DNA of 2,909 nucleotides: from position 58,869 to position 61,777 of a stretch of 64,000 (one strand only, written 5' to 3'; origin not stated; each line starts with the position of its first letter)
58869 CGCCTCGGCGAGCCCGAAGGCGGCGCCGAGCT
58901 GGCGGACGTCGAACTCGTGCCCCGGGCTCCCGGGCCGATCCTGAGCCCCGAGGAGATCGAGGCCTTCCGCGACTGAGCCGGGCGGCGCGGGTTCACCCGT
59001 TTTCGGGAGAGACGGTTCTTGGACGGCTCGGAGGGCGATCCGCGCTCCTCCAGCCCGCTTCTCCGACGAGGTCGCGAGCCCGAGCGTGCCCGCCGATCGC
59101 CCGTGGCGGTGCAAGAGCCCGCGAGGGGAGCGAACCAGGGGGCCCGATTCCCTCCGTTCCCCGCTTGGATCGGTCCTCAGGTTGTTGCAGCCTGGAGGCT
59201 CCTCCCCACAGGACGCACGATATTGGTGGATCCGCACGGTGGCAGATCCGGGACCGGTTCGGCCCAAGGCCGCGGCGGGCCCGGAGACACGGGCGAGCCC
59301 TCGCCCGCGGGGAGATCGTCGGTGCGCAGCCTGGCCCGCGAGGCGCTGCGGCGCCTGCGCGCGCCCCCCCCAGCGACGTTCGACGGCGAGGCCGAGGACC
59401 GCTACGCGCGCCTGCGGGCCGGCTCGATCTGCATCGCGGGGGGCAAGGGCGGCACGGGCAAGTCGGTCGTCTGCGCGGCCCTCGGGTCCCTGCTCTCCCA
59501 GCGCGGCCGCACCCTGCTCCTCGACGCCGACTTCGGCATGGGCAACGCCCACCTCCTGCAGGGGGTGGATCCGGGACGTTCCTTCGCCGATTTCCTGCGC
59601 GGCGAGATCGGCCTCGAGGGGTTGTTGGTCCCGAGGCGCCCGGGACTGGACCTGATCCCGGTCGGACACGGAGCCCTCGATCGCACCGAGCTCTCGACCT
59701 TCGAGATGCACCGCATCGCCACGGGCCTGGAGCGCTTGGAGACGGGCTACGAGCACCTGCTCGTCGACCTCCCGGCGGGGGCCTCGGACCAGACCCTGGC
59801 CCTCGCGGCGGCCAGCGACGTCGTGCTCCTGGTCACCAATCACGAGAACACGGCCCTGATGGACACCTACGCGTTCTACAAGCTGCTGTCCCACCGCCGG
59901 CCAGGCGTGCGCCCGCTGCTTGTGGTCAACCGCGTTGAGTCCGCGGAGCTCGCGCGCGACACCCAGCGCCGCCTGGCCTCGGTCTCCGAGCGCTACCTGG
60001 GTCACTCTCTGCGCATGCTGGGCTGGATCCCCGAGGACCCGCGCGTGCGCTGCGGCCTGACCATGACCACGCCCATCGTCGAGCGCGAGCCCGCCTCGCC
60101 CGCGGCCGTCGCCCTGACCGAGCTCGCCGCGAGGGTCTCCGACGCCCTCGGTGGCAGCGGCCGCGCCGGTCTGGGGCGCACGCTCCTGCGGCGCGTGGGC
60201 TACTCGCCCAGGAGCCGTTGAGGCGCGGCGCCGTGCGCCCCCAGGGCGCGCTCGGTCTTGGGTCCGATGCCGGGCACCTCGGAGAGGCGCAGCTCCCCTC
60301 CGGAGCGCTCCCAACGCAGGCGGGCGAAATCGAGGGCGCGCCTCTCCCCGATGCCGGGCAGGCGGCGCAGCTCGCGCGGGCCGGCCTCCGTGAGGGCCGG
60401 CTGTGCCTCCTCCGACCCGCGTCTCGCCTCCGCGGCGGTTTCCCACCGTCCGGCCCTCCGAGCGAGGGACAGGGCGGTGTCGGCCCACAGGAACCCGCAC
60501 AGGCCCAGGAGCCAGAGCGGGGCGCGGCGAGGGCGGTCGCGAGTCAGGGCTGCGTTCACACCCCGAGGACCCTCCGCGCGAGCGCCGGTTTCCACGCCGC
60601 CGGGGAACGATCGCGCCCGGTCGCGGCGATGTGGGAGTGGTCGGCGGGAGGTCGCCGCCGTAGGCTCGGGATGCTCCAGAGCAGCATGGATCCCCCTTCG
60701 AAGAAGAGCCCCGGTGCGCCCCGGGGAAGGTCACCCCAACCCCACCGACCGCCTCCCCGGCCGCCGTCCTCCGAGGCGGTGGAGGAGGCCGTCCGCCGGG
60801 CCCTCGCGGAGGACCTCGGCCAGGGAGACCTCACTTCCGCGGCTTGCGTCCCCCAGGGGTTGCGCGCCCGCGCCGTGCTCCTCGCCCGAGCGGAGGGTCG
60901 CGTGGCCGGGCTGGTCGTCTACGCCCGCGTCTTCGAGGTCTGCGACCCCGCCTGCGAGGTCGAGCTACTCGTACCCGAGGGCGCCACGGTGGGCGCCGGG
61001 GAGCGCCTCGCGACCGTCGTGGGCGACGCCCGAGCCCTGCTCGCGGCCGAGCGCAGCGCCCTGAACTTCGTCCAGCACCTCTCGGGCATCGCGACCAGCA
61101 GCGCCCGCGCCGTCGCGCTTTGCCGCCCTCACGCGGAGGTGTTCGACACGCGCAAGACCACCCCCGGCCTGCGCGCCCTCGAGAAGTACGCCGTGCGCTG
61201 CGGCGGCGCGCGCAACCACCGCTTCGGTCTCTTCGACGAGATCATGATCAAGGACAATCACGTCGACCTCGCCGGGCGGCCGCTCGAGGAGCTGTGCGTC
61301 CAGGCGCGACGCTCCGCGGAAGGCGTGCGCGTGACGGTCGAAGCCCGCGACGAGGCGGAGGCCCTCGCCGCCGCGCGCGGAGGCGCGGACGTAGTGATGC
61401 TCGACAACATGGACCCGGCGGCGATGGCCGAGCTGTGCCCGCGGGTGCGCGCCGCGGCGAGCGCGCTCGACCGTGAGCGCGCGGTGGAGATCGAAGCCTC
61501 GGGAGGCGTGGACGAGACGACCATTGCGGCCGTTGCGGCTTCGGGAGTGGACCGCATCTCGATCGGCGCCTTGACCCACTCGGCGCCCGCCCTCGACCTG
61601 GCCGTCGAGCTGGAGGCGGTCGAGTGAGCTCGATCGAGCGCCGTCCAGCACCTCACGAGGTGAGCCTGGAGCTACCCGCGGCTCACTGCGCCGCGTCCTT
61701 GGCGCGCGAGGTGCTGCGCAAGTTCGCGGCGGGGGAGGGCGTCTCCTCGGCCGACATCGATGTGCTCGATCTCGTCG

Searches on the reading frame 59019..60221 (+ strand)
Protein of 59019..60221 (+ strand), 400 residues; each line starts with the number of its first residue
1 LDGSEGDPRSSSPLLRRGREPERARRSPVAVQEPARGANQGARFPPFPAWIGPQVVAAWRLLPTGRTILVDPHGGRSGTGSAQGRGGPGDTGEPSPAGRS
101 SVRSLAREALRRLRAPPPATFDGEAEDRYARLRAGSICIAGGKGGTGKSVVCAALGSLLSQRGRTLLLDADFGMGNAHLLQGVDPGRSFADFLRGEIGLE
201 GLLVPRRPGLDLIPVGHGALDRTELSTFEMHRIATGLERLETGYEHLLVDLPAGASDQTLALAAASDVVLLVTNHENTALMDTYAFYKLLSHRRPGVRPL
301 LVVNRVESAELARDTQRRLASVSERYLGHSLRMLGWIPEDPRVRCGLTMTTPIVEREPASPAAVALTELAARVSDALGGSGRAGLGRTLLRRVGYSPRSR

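Call 9: search_protein_families(library=ncbifam, proteins=[window:59019-60221:+], max_evalue=0.001)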
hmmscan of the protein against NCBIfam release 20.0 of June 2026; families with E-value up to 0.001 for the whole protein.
window:59019-60221:+ (400 aa): 16 families
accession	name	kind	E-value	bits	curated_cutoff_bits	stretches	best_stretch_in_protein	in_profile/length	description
TIGR01969.1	minD_arch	subfamily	4.1e-31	108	201.75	1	136-374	2-231/251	cell division ATPase MinD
TIGR01968.1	minD_bact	equivalog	1.6e-19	70.3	212.9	1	137-374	4-237/261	septum site-determining protein MinD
TIGR03371.1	cellulose_yhjQ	equivalog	8.7e-14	51.6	157.85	1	137-373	4-241/246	cellulose biosynthesis protein BcsQ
NF041546.1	ParA_partition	equivalog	4.3e-12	46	180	1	225-327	58-164/203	ParA family partition ATPase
TIGR03815.1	CpaE_hom_Actino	equivalog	1.3e-10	41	154.45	1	128-311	105-288/340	septum site-determining protein Ssd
TIGR01005.1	eps_transp_fam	subfamily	1.4e-10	40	411.7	1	137-298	549-711/754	exopolysaccharide transport protein family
NF008079.0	PRK10818.1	equivalog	1.9e-08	33.9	508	1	136-292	4-162/270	septum site-determining protein MinD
NF041136.1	MrpORP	equivalog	3.6e-07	29.8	450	1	137-172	8-44/365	iron-sulfur cluster carrier protein MrpORP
NF008568.0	PRK11519.1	equivalog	6e-07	28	1068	1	137-253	529-645/720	tyrosine-protein kinase Wzc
NF007350.0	PRK09841.1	equivalog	9.2e-06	24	1248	1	137-279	534-677/726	tyrosine-protein kinase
TIGR03018.1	pepcterm_TyrKin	hypoth_equivalog_domain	3.8e-05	23.1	230.65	1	137-281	38-187/207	XrtA-associated tyrosine autokinase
TIGR03029.1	EpsG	equivalog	4.1e-05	22.9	313.8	1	137-291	106-261/274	chain length determinant protein tyrosine kinase EpsG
NF008669.0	PRK11670.1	equivalog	0.00014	20.9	348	0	137-172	110-146/369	iron-sulfur cluster carrier protein ApbC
NF047398.1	AAA_KGGVGR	domain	0.0002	21.7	90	0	139-172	7-41/190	KGGVGR-motif variant AAA ATPase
NF053622.1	ATPseBagAMYCTU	equivalog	0.00063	19.3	400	1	138-168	10-40/325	ATPase BagA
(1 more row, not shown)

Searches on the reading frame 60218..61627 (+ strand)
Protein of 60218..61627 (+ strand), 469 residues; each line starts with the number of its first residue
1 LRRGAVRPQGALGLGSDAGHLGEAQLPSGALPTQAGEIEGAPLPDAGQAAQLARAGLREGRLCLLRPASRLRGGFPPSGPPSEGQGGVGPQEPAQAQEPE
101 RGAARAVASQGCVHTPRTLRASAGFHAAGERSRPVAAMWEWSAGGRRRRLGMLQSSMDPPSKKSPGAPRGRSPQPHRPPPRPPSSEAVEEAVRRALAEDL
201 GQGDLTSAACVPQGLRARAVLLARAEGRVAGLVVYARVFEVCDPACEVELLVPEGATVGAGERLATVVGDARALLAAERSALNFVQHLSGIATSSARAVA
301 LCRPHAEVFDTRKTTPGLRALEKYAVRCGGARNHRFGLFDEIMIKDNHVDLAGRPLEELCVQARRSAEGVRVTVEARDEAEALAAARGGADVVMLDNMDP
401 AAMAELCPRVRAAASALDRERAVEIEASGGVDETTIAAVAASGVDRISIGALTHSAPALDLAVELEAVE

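Call 9: search_protein_families(library=ncbifam, proteins=[window:60218-61627:+], max_evalue=0.001)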
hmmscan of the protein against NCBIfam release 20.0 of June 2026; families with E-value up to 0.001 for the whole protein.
window:60218-61627:+ (469 aa): 4 families
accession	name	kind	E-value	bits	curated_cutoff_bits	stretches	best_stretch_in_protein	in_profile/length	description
TIGR00078.1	nadC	equivalog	2.4e-81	272.9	198.4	1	192-464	2-268/269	carboxylating nicotinate-nucleotide diphosphorylase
TIGR01334.1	modD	hypoth_equivalog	1.6e-25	90.1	178.85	1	194-463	10-275/277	ModD protein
NF006415.0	PRK08662.1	equivalog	4.3e-07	29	243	0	419-468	258-306/381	nicotinate phosphoribosyltransferase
NF009131.0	PRK12484.1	equivalog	6.9e-07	28.3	330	0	251-303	96-148/455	nicotinate phosphoribosyltransferase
